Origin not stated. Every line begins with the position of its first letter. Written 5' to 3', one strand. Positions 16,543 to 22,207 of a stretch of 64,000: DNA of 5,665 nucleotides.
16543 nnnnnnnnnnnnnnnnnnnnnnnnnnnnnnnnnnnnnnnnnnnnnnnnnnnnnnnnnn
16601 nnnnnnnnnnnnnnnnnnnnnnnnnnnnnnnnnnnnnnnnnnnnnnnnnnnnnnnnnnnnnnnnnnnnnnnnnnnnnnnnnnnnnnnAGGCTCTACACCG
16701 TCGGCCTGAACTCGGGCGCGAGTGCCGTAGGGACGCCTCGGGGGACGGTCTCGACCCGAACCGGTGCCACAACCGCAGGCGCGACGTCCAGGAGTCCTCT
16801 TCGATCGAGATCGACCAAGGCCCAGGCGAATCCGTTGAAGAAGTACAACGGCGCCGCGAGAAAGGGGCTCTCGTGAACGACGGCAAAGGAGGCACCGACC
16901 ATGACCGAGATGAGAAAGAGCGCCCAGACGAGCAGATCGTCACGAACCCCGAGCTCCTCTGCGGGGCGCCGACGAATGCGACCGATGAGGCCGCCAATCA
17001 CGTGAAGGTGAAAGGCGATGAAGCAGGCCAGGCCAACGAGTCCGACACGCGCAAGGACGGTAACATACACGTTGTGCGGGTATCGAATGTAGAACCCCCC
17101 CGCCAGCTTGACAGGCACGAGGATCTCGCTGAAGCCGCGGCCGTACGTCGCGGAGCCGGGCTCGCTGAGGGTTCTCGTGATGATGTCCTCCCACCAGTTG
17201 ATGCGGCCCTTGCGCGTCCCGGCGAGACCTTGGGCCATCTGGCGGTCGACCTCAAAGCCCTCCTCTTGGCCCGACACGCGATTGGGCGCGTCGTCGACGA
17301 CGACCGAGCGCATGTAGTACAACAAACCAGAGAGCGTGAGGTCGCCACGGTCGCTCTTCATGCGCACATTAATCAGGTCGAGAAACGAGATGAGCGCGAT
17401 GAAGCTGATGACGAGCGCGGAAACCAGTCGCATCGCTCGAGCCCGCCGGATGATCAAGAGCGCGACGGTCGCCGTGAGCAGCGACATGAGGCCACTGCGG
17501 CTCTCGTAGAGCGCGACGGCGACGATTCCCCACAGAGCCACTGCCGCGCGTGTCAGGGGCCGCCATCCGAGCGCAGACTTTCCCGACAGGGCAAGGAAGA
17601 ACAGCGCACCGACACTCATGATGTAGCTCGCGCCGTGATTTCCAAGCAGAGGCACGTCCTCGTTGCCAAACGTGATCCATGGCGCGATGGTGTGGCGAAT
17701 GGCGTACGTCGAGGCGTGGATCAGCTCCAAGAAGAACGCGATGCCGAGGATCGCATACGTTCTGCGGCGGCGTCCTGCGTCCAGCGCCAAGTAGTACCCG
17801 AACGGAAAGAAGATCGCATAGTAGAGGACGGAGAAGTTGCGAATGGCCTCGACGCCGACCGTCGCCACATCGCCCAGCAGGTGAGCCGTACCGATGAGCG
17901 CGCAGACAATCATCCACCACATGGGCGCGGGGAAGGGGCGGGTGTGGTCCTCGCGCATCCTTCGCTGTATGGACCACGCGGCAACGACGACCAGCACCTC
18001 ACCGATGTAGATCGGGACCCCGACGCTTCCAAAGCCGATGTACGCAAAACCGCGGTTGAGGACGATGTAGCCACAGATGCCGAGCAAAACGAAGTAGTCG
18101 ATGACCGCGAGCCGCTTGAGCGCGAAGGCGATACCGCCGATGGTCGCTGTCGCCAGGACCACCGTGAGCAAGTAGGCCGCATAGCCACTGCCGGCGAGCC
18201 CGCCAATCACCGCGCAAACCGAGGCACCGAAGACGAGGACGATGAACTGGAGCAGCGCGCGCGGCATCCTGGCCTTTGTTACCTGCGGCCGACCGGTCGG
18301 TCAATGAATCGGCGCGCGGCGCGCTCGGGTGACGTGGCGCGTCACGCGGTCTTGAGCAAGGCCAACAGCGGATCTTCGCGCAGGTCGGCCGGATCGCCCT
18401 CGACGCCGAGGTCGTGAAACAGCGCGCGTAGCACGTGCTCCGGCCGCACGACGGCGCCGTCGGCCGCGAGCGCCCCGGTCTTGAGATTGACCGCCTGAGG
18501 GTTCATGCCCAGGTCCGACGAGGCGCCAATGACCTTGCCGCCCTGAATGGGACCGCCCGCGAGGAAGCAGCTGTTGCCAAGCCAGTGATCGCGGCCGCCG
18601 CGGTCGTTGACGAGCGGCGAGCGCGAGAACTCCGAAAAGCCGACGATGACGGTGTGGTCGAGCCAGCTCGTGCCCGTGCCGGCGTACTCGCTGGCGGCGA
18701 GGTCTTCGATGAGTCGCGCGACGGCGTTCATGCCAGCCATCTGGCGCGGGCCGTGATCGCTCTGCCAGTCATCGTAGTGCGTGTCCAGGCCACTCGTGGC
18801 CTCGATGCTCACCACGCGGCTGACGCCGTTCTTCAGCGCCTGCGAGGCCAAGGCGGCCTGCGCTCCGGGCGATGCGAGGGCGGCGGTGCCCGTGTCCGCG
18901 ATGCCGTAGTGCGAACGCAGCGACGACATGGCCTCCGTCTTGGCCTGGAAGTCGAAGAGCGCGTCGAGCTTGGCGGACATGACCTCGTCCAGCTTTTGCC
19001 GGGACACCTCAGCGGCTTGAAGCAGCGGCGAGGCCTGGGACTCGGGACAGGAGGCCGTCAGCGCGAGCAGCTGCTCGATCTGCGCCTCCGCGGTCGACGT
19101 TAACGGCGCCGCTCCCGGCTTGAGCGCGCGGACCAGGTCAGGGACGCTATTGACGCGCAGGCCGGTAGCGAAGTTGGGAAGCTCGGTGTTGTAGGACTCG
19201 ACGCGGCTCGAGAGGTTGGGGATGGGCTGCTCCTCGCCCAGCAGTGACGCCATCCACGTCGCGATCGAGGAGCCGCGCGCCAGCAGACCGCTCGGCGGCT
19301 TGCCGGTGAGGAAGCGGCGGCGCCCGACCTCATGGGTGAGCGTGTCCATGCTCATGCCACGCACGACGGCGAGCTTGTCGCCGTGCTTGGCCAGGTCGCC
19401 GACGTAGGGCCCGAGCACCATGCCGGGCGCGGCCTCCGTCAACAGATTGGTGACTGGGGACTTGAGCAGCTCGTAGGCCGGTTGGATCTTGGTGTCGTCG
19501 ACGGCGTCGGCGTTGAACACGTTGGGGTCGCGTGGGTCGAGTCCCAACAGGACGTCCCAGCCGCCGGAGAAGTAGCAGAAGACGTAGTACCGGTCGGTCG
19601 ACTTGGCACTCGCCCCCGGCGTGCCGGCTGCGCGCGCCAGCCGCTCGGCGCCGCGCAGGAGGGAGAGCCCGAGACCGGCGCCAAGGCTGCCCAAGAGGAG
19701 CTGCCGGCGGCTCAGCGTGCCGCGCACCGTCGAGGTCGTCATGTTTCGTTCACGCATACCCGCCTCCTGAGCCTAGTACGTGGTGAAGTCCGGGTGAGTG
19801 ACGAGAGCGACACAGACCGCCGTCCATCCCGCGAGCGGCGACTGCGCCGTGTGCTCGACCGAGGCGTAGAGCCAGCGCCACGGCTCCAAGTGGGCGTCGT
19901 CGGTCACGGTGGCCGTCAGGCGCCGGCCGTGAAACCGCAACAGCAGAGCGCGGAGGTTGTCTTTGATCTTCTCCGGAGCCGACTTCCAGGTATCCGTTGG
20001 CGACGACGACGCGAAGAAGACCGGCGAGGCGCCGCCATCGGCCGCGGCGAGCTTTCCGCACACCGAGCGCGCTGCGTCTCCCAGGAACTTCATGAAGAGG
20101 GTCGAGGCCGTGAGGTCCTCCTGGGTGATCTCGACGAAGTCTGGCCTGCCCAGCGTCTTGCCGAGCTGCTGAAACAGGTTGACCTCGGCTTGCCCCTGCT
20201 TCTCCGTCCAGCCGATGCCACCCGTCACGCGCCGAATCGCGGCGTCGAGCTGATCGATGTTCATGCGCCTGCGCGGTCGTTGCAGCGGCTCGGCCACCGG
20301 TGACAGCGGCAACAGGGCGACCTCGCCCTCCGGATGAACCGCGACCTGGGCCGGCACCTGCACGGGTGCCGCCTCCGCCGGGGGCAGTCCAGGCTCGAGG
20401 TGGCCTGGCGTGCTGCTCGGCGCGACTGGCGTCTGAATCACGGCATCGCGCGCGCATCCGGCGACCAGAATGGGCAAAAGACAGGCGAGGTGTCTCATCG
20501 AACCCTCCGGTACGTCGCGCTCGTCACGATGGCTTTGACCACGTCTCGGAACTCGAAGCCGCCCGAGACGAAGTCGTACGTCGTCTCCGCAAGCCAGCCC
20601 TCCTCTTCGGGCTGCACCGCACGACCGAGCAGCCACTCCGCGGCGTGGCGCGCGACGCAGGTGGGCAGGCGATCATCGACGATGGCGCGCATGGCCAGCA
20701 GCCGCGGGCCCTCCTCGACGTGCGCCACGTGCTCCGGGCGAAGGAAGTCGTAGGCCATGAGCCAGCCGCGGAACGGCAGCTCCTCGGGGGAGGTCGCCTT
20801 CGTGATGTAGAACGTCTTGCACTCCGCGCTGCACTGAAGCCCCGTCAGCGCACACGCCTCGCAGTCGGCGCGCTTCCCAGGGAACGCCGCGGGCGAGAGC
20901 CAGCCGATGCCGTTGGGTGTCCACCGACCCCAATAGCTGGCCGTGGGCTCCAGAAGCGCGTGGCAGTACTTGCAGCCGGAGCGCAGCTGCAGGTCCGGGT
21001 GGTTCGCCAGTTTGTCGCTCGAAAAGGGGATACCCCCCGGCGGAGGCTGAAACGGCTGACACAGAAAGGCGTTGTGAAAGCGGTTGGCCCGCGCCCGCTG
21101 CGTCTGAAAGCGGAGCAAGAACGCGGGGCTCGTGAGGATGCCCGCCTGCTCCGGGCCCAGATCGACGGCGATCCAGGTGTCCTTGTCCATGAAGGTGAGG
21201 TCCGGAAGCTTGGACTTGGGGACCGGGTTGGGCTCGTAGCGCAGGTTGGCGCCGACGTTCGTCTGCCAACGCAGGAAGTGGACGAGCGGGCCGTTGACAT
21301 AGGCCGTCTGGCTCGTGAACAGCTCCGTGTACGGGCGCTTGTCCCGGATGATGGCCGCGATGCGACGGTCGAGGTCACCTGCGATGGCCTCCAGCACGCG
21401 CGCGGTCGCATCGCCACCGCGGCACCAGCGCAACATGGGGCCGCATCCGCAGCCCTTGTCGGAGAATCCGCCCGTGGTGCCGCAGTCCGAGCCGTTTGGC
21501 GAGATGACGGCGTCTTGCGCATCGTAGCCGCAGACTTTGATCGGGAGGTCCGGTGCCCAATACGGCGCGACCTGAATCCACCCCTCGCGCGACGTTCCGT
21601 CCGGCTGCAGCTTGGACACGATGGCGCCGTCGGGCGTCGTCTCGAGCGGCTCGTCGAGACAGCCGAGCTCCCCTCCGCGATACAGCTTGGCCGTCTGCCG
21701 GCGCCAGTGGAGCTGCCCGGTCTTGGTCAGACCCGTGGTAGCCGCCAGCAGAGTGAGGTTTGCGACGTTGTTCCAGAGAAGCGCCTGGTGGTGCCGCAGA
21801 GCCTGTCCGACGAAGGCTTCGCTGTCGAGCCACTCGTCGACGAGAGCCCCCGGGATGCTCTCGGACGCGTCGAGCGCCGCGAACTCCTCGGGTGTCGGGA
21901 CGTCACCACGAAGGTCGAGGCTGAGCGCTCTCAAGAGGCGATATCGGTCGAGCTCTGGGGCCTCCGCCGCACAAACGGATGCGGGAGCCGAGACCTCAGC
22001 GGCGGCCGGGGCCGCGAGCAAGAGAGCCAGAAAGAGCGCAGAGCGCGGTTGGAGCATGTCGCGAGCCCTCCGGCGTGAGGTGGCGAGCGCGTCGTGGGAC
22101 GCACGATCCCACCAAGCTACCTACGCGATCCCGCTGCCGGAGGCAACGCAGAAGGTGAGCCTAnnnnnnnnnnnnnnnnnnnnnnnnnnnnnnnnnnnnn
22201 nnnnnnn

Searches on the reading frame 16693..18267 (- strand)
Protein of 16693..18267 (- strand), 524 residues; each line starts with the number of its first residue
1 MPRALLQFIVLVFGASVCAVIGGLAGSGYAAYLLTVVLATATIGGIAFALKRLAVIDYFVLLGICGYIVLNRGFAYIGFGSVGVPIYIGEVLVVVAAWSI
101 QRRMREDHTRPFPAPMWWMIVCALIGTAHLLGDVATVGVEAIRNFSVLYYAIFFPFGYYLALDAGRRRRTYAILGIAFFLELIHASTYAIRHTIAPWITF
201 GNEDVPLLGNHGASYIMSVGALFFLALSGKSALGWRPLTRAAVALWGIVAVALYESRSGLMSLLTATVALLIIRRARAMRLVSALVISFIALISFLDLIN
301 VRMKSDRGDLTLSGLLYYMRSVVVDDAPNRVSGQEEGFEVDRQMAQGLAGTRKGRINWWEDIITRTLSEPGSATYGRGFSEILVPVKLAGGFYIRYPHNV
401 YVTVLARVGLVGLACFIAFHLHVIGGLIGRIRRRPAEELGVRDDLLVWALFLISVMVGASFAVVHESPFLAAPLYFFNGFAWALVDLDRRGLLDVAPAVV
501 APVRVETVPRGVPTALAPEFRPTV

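Call 32: search_protein_families(library=pfam, proteins=[window:16693-18267:-], max_evalue=0.001)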
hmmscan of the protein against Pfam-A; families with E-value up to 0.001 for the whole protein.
window:16693-18267:- (524 aa): 1 family
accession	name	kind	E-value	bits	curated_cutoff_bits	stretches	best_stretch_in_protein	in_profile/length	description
PF04932.20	Wzy_C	-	4e-13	49.8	31.7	1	243-417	2-149/149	O-Antigen ligase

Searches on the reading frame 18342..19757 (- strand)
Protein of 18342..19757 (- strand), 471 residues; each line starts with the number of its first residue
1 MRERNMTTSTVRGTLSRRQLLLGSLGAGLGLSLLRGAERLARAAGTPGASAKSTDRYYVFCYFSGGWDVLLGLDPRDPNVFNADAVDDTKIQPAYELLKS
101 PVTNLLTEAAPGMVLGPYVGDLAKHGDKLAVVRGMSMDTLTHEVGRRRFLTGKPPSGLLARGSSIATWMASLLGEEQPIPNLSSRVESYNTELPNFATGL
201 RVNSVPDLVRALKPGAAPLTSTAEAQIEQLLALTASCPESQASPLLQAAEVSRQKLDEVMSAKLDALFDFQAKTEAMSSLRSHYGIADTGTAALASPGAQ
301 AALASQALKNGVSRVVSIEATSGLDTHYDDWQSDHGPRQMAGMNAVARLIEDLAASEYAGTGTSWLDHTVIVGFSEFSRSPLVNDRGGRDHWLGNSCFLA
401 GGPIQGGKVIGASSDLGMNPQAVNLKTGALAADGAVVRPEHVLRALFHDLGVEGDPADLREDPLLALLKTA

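Call 32: search_protein_families(library=pfam, proteins=[window:18342-19757:-], max_evalue=0.001)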
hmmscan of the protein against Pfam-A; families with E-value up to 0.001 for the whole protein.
window:18342-19757:- (471 aa): 2 families
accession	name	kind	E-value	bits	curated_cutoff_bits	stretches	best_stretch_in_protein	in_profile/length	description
PF07394.17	DUF1501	-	9e-30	104.5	27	1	115-430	46-353/390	Protein of unknown function (DUF1501)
PF07586.16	HXXSHH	-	0.00012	22.2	30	1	113-190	26-111/307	Protein of unknown function (DUF1552)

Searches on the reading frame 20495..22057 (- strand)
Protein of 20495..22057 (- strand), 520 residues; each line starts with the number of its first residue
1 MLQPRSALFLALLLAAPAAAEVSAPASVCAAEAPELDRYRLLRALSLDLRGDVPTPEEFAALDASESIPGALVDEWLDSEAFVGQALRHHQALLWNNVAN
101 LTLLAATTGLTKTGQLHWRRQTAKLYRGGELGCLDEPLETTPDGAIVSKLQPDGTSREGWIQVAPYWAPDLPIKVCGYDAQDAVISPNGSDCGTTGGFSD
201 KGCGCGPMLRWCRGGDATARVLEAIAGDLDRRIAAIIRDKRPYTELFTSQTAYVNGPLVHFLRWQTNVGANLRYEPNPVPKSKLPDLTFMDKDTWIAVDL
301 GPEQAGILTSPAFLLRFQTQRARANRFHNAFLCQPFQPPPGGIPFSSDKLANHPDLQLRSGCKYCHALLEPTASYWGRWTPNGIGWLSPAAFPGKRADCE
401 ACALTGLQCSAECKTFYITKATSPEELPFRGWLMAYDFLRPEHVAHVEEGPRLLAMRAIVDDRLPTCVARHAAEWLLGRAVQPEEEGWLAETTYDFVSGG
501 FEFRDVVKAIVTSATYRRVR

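Call 32: search_protein_families(library=pfam, proteins=[window:20495-22057:-], max_evalue=0.001)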
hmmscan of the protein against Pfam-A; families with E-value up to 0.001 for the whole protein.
window:20495-22057:- (520 aa): 2 families
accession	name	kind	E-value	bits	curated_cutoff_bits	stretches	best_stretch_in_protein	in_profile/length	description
PF07583.16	PSCyt2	-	1.4e-05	25.5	29.8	1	32-93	17-80/209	Protein of unknown function (DUF1549)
PF07624.16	PSD2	-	0.00041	20.5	25.8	1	461-514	19-72/74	Protein of unknown function (DUF1585)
